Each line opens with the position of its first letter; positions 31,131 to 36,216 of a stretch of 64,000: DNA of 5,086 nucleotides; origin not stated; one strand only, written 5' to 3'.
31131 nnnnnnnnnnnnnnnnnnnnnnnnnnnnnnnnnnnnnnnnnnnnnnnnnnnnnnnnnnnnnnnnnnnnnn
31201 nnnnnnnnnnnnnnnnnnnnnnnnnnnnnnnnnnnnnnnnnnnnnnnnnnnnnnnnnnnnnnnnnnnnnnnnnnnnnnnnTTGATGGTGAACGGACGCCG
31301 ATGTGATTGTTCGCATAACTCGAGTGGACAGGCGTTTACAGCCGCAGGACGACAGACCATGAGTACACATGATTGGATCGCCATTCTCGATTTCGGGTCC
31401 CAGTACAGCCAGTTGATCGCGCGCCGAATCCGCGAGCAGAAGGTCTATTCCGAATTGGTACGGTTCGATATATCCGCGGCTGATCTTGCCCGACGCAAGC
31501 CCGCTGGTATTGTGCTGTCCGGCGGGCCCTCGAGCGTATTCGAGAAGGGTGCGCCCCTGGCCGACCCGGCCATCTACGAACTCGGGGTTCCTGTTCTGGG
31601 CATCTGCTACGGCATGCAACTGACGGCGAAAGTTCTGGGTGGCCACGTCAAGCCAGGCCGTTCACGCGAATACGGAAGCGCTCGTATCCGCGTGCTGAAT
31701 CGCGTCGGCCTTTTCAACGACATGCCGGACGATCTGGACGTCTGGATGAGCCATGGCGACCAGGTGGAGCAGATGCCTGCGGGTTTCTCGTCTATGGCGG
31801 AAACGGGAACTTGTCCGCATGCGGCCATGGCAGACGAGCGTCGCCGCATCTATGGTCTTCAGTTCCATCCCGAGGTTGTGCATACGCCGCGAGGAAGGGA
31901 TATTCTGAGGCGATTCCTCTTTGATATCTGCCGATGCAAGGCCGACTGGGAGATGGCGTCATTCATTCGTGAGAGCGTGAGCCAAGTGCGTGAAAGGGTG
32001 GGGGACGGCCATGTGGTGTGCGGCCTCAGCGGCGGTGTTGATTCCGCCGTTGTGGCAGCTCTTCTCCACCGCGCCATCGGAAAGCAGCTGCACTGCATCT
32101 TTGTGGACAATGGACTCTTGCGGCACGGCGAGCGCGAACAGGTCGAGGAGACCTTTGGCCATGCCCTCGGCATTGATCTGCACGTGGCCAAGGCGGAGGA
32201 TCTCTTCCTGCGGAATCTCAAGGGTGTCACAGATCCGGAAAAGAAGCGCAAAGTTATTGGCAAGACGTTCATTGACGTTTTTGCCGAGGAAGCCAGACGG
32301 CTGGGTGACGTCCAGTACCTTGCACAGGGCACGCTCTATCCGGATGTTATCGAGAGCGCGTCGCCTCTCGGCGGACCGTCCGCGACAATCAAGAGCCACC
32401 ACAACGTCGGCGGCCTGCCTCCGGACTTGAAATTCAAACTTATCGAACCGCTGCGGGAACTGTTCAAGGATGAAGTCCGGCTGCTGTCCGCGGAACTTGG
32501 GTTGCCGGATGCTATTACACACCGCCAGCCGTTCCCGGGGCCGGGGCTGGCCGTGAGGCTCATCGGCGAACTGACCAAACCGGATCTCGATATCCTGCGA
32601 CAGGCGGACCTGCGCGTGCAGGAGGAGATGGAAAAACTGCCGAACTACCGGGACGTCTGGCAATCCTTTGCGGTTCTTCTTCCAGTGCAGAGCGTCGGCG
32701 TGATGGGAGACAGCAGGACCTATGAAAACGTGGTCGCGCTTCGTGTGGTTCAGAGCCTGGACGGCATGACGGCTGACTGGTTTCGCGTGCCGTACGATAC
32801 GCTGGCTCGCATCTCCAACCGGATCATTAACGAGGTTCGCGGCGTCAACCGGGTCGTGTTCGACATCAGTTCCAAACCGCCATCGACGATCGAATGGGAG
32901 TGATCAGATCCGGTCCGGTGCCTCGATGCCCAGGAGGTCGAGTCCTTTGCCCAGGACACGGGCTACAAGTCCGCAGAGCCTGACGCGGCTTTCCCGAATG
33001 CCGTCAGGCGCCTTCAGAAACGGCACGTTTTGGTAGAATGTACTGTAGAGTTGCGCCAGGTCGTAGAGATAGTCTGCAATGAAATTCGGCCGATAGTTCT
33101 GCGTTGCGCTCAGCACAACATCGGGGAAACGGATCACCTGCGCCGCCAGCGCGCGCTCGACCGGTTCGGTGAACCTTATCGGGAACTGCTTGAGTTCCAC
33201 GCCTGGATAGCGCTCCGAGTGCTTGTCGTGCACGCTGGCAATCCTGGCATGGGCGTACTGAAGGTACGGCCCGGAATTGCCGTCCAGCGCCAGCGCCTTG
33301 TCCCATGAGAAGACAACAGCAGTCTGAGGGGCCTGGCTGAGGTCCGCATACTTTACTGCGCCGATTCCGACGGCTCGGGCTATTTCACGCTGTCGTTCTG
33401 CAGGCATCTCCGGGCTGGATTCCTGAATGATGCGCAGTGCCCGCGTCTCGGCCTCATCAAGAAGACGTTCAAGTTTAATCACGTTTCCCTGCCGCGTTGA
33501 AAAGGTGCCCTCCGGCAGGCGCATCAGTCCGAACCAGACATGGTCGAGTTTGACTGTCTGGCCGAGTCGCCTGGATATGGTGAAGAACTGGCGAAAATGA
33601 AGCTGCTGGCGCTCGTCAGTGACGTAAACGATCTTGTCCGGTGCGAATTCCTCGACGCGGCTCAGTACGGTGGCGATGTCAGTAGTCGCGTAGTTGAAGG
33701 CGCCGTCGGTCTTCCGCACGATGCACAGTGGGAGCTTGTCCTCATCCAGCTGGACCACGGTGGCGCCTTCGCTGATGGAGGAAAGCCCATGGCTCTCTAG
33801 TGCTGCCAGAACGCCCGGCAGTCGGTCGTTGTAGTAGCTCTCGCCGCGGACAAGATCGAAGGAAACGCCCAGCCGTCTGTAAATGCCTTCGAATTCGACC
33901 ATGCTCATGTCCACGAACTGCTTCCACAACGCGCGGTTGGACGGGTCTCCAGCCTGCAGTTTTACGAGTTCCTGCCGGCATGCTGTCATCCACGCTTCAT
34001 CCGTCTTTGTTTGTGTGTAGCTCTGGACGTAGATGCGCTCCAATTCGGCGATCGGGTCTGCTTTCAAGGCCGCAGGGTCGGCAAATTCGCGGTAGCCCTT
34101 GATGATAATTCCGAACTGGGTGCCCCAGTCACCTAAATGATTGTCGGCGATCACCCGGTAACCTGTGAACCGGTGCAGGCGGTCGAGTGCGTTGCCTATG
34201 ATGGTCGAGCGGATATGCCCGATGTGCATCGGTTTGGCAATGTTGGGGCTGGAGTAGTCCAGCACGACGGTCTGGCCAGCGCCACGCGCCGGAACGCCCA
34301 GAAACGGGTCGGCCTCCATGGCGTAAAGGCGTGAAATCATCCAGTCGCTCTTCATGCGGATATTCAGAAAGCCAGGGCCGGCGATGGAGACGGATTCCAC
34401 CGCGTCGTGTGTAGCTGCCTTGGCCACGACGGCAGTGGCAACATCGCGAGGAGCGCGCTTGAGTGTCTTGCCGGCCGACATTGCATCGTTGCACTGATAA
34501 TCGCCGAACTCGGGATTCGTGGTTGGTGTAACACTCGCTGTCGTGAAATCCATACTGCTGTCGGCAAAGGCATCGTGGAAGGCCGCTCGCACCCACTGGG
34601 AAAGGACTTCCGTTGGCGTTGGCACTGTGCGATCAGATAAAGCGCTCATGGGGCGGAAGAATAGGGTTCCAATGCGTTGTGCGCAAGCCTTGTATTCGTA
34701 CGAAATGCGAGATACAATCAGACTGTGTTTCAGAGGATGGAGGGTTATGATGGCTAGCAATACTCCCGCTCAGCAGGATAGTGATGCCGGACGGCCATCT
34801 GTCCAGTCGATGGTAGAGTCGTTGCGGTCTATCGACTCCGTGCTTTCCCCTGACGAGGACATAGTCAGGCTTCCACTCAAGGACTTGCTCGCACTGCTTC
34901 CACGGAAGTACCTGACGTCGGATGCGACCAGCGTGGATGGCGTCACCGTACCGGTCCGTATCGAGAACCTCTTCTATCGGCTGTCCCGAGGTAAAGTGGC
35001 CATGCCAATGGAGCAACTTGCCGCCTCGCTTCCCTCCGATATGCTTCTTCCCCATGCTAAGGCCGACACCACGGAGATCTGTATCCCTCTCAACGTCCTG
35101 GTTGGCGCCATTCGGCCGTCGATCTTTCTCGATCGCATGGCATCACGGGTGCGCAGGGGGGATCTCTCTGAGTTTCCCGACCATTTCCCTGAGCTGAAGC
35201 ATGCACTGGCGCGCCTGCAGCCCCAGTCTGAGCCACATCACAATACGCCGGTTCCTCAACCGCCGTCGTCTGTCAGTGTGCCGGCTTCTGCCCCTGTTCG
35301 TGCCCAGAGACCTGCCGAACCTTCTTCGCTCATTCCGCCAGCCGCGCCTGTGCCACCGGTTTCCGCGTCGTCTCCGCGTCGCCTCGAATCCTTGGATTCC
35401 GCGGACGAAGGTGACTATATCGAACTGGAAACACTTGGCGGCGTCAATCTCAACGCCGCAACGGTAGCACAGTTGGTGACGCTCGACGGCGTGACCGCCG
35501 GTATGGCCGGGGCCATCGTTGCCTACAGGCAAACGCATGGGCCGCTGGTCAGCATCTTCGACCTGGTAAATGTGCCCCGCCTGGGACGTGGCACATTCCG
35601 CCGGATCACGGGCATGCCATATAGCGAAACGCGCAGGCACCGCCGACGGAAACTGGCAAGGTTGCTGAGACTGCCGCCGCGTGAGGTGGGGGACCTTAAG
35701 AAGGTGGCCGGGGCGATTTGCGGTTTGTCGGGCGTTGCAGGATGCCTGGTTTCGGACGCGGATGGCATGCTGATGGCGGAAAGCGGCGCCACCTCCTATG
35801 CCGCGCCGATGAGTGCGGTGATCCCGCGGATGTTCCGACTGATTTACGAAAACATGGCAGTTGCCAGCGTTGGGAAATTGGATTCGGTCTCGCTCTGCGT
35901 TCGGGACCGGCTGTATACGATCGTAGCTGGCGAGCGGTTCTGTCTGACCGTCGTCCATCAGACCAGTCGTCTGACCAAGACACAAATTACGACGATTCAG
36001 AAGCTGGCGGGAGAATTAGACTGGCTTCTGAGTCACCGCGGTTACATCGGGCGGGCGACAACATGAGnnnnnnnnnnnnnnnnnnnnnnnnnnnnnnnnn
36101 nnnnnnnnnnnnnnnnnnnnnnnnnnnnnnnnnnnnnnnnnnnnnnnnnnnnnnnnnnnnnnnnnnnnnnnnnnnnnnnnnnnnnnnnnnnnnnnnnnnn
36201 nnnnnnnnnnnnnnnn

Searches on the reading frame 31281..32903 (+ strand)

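Call 33: search_protein_families(library=pfam, proteins=[window:31281-32903:+], max_evalue=0.1)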
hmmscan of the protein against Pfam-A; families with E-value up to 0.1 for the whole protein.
window:31281-32903:+ (540 aa): 10 families
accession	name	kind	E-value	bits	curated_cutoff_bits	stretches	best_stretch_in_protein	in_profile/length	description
PF00117.34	GATase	-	5.4e-44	150.6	22.8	1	35-215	2-189/190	Glutamine amidotransferase class-I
PF00958.27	GMP_synt_C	-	2.5e-43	146.5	27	1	448-539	1-92/92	GMP synthase C terminal domain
PF02540.23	NAD_synthase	-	1.3e-10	41.2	21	1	233-271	9-47/242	NAD synthase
PF07722.19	Peptidase_C26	-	7.9e-06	26.2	20.5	1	98-198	101-219/219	Peptidase C26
PF03054.22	tRNA_Me_trans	-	3.1e-05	24.2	20.6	1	244-277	2-34/202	tRNA methyl transferase HUP domain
PF00733.27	Asn_synthase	-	5.6e-05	23.4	21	1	236-277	10-52/354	Asparagine synthase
PF06508.19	QueC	-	0.0017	18.3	22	1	245-306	2-61/210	Queuosine biosynthesis protein QueC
PF01507.26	PAPS_reduct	-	0.0061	17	22.5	1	245-321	2-76/175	Phosphoadenosine phosphosulfate reductase domain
PF02568.20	ThiI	-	0.012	15.7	20.5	1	242-288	3-48/197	Thiamine biosynthesis protein (ThiI)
PF01171.26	ATP_bind_3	-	0.075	13.2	27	0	245-306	2-67/182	PP-loop family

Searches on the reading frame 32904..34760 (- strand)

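Call 9: search_protein_families(library=pfam, proteins=[window:32904-34760:-], max_evalue=0.001)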
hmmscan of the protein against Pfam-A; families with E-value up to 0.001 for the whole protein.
window:32904-34760:- (618 aa): 3 families
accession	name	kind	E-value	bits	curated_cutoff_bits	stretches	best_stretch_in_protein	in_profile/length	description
PF00750.26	tRNA-synt_1d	-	3.5e-98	329.2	23.3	1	160-486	17-349/349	tRNA synthetases class I (R), catalytic domain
PF05746.21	DALR_1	-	1e-30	106.6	22.3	1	500-618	1-117/117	DALR anticodon binding domain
PF03485.21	Arg_tRNA_synt_N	-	1.5e-18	67.6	21.5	1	55-135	5-84/85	Arginyl tRNA synthetase N terminal domain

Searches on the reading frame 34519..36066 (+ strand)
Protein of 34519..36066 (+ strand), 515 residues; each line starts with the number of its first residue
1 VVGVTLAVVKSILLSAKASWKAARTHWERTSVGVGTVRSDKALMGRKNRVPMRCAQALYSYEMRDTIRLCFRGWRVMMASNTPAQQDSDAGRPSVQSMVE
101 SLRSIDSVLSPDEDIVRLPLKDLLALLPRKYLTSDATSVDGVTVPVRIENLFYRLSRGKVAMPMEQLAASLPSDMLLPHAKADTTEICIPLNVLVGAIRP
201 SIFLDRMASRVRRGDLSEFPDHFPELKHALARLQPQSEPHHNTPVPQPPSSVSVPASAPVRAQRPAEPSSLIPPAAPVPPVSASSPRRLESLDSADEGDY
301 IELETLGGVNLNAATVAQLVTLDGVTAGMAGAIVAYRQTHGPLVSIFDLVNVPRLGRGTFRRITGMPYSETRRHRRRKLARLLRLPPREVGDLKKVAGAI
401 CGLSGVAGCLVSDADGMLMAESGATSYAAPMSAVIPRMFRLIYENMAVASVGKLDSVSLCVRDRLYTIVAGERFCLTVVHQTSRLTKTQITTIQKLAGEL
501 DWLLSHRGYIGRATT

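Call 9: search_protein_families(library=pfam, proteins=[window:34519-36066:+], max_evalue=0.001)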
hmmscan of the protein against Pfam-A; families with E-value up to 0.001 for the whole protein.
window:34519-36066:+ (515 aa): 2 families
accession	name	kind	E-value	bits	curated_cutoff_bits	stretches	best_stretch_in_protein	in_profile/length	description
PF12836.13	HHH_3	-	1.3e-14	54.5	27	1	308-365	5-62/65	Helix-hairpin-helix motif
PF00633.29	HHH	-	0.00021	21.4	24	0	310-336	4-30/30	Helix-hairpin-helix motif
